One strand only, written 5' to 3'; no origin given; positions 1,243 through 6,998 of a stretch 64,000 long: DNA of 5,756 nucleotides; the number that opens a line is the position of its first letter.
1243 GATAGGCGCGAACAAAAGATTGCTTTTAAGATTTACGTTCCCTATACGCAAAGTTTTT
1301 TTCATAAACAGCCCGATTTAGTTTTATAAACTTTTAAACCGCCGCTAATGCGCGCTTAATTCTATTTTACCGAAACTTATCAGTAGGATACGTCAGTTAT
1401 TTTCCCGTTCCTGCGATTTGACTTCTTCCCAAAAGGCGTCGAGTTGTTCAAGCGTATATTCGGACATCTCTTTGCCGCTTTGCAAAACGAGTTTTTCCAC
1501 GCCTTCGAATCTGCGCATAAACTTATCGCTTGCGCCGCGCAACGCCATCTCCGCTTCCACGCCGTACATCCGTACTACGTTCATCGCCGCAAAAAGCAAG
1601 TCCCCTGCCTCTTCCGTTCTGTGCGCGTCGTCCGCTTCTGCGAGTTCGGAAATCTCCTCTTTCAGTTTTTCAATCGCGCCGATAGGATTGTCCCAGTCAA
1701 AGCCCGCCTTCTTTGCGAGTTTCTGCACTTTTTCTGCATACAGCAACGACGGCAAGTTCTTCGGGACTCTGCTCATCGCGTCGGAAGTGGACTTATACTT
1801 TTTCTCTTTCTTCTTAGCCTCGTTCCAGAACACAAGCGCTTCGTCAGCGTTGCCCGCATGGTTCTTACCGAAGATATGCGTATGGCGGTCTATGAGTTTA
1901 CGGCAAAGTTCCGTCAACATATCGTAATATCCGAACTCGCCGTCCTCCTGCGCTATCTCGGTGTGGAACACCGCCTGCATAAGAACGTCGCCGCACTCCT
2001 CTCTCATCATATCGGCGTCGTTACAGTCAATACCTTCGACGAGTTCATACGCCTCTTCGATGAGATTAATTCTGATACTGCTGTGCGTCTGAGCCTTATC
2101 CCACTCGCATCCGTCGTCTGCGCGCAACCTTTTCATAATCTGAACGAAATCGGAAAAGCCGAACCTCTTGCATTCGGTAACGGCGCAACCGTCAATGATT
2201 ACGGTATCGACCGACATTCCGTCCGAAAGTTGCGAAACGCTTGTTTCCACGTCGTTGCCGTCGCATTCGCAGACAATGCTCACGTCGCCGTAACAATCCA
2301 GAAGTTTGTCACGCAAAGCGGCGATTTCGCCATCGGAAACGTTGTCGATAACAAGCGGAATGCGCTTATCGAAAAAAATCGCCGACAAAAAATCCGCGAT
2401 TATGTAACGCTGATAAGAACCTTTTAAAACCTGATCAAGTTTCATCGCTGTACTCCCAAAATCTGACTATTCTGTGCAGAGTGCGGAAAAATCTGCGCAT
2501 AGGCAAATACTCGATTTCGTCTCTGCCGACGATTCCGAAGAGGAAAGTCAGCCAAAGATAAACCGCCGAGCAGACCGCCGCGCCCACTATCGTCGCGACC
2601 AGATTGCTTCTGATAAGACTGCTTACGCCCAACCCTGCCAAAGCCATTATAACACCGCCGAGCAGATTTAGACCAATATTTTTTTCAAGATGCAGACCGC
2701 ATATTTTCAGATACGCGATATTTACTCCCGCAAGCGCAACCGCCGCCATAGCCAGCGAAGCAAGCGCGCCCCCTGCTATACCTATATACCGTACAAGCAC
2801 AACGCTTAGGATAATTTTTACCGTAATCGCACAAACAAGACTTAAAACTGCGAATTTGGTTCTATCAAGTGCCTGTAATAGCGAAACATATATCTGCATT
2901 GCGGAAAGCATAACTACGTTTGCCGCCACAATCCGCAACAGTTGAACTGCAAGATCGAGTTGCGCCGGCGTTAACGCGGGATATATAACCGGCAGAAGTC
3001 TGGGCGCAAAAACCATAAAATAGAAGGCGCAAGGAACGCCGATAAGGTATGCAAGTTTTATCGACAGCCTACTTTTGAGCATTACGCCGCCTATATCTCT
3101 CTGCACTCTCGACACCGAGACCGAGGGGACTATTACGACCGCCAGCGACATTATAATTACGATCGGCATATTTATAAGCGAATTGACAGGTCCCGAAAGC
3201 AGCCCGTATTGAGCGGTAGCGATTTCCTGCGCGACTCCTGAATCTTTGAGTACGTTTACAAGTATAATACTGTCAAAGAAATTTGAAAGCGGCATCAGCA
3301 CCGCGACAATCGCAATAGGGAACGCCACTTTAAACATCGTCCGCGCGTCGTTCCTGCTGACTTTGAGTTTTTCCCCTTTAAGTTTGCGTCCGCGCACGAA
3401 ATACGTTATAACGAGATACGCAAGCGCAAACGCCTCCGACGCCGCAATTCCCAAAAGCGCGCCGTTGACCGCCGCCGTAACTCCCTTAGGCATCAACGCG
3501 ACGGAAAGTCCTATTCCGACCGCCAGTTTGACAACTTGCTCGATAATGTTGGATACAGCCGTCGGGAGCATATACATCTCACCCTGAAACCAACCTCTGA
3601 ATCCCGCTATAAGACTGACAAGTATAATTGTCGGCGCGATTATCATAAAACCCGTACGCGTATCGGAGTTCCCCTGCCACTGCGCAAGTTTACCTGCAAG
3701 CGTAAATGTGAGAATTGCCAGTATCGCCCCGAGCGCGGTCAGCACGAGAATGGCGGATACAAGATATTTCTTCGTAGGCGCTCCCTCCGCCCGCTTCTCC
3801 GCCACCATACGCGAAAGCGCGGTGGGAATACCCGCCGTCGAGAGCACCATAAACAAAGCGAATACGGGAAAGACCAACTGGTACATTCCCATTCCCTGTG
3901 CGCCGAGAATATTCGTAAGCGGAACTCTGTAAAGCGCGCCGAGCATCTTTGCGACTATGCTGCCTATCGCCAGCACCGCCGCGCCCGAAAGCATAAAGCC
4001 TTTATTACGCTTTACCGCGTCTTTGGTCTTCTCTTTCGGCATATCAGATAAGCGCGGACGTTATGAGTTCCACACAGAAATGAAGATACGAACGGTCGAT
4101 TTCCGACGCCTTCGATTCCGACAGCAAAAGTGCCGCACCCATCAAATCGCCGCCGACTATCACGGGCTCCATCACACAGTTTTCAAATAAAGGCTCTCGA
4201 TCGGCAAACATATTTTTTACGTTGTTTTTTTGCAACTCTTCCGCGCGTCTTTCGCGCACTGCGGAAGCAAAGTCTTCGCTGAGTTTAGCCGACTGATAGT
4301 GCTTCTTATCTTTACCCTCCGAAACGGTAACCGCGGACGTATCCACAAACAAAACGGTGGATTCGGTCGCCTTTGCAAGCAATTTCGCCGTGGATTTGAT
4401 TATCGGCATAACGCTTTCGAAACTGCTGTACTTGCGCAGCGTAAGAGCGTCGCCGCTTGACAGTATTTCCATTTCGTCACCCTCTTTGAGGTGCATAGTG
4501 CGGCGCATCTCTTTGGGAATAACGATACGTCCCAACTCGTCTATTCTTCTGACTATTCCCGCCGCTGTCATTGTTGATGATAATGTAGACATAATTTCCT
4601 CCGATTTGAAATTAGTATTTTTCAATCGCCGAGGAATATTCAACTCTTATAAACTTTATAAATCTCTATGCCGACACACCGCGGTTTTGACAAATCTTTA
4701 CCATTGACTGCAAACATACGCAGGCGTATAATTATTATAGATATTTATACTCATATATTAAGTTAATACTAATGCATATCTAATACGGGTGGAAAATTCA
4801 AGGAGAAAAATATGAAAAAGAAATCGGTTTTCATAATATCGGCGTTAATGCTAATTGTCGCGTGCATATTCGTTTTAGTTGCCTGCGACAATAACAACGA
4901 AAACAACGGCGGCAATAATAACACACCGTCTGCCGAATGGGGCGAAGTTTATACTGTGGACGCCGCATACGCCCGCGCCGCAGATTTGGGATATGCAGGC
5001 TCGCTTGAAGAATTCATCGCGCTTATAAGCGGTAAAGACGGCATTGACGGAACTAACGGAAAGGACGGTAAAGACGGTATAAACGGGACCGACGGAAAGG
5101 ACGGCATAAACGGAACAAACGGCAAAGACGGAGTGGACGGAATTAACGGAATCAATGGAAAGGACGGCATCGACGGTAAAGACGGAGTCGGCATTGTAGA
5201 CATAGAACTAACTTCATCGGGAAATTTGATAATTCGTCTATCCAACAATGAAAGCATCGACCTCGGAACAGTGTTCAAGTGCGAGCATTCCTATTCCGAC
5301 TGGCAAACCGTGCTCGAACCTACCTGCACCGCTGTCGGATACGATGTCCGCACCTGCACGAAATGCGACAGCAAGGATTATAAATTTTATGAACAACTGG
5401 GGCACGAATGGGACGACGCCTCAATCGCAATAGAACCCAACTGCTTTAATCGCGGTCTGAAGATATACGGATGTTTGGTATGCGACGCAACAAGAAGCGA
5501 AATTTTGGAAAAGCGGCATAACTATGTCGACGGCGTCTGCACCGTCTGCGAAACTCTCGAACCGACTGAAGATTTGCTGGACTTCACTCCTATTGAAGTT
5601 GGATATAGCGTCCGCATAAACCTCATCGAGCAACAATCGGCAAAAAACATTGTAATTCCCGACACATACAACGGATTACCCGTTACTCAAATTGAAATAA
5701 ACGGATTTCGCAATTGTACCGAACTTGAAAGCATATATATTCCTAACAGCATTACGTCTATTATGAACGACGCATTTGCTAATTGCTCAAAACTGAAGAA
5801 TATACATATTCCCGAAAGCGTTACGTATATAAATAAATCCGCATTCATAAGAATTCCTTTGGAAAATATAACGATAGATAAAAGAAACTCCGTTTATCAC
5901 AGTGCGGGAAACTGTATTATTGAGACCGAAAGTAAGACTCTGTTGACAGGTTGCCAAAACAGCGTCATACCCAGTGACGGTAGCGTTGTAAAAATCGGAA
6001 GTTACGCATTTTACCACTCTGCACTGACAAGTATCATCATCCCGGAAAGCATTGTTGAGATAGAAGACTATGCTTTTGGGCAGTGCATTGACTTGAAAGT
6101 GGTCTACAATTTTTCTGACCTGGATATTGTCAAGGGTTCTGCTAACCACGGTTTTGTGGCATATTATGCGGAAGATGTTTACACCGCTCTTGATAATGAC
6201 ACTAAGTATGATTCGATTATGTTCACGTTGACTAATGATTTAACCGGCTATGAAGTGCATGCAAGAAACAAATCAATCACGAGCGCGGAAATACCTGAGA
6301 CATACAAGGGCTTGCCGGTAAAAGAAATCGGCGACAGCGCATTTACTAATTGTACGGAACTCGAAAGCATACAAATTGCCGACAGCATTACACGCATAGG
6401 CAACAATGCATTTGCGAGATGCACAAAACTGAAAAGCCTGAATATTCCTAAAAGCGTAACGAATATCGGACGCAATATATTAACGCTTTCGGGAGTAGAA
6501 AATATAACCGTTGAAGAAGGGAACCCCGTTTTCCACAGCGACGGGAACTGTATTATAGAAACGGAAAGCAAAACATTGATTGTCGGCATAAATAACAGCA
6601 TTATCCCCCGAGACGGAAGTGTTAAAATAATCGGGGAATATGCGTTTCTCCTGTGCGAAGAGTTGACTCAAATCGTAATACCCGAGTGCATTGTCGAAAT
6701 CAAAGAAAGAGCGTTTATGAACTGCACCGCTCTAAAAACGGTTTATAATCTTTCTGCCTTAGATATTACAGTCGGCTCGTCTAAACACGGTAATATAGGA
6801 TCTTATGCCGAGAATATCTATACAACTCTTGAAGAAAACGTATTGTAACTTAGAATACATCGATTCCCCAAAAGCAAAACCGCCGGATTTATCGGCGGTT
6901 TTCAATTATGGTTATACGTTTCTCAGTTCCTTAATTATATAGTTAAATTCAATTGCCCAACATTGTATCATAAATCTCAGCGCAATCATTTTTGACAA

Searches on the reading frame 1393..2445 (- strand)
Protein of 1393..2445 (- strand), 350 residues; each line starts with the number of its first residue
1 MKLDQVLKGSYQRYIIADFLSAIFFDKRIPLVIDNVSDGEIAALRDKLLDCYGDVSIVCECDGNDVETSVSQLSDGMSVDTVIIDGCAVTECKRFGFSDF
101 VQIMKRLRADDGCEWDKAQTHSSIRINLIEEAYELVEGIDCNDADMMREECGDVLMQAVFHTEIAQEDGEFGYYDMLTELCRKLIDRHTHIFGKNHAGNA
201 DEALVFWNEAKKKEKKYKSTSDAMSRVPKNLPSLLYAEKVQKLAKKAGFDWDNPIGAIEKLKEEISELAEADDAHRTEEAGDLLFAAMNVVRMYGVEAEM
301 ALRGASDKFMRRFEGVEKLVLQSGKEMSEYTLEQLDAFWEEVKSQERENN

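Call 19: search_protein_families(library=ncbifam, proteins=[window:1393-2445:-], max_evalue=0.00001)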
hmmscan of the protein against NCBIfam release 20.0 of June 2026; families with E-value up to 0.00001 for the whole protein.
window:1393-2445:- (350 aa): 9 families
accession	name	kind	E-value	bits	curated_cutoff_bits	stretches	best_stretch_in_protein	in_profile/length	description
NF052436.1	YabN_Meth_PPase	exception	1.1e-89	301.7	525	1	82-343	216-485/486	bifunctional methyltransferase/pyrophosphohydrolase YabN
NF007113.1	PRK09562.1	equivalog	1.9e-77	260.3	208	1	97-345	2-251/251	nucleoside triphosphate pyrophosphohydrolase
TIGR00444.1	mazG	subfamily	9.1e-73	245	148.3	1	103-343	1-248/248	MazG family protein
NF008986.0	PRK12333.1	equivalog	2e-44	152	292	1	99-311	3-197/204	nucleoside triphosphate pyrophosphohydrolase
NF008988.0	PRK12334.1-4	equivalog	2.3e-37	128.6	501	1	99-315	135-327/335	nucleoside triphosphate pyrophosphohydrolase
NF008990.0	PRK12334.2-2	equivalog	1.1e-34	120.5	884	1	95-249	142-295/436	nucleoside triphosphate pyrophosphohydrolase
NF008991.0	PRK12334.2-3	equivalog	2.2e-33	116.3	696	1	87-252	126-290/454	nucleoside triphosphate pyrophosphohydrolase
NF008989.0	PRK12334.2-1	equivalog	1.1e-31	110.1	494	1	99-317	117-321/328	nucleoside triphosphate pyrophosphohydrolase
NF008987.0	PRK12334.1-1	equivalog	1.5e-27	96.6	375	1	99-252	89-239/326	nucleoside triphosphate pyrophosphohydrolase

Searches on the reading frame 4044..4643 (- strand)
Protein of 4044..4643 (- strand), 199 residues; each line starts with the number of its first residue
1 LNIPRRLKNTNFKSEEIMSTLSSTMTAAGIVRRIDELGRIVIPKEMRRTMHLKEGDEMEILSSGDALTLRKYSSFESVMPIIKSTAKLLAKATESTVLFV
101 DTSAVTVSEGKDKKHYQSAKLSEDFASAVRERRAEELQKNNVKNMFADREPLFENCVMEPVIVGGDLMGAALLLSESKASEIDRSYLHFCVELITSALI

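Call 19: search_protein_families(library=ncbifam, proteins=[window:4044-4643:-], max_evalue=0.00001)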
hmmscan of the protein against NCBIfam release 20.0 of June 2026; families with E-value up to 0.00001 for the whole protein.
window:4044-4643:- (199 aa): 2 families
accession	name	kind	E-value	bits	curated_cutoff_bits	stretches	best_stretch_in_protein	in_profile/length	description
TIGR02851.1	spore_V_T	equivalog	9.4e-30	103.8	235.9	1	27-182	2-160/180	stage V sporulation protein T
TIGR01439.1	lp_hng_hel_AbrB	domain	6.1e-12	45.1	28.3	1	32-72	2-43/44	transcriptional regulator, AbrB family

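Call 71: search_solved_structures(query=window:4044-4643:-, max_evalue=0.01)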
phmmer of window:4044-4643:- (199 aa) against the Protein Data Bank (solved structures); distinct sequences matched with E-value up to 0.01: 8.
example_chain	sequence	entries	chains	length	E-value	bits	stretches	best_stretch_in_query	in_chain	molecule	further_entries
2w1t_A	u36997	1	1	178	2.6e-20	76.3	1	25-183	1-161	STAGE V SPORULATION PROTEIN T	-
2w1t_B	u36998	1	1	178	2.8e-20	76.1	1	25-183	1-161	STAGE V SPORULATION PROTEIN T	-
2ro5_A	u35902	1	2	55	6.2e-13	52.3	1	25-75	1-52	Stage V sporulation protein T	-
1yfb_A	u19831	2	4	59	9.7e-10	41.9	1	25-73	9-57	Transition state regulatory protein abrB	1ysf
2k1n_A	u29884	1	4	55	1.1e-09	41.7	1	25-73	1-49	AbrB family transcriptional regulator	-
1z0r_A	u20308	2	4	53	1.1e-09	41.7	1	25-73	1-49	Transition state regulatory protein abrB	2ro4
2fy9_A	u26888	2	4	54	1.3e-08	38.2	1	26-73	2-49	Putative transition state regulator abh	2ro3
2glw_A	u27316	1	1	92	0.00086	22.5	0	31-64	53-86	92aa long hypothetical protein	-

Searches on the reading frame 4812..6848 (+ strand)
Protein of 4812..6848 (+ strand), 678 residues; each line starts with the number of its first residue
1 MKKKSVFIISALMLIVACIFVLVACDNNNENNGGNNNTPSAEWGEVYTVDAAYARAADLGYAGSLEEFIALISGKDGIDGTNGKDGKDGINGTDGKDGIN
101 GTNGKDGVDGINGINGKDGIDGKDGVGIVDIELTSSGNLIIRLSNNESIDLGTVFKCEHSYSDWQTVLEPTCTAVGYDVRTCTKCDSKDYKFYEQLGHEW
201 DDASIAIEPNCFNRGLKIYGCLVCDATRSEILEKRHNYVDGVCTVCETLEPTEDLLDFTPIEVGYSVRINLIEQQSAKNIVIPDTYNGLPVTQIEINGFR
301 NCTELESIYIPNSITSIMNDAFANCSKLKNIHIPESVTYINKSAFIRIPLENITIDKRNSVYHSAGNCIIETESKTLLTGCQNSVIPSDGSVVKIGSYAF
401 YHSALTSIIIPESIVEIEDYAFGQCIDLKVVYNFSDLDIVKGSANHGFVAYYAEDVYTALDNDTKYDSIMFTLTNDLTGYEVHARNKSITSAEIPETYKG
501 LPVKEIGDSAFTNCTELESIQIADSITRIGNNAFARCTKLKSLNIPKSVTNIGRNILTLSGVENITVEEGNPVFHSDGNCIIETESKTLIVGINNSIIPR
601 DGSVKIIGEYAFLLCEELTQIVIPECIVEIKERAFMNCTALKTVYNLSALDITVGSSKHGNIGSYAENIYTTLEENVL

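Call 41: search_protein_families(library=pfam, proteins=[window:4812-6848:+], max_evalue=0.01)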
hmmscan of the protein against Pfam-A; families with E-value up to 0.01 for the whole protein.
window:4812-6848:+ (678 aa): 6 families
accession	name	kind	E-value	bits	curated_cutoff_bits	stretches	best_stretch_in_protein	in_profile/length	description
PF13306.12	LRR_5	-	2.1e-52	176.8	27.7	4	486-582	10-99/127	BspA type Leucine rich repeat region (6 copies)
PF01391.23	Collagen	-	4.9e-08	33.1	27.2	1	74-125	4-55/60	Collagen triple helix repeat (20 copies)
PF13855.12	LRR_8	-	9.2e-08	32.2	27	1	504-545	14-56/61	Leucine rich repeat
PF23952.1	LRR_EndoS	-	0.0022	18.7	27.9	0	291-335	47-91/116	Endo-beta-N-acetylglucosaminidase EndoS LRR domain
PF12799.13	LRR_4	-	0.0051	17.5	27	0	515-545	1-30/44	Leucine Rich repeats (2 copies)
PF19212.5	CoV_NSP2_C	-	0.0068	17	25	0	371-403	62-93/116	Coronavirus replicase NSP2, C-terminal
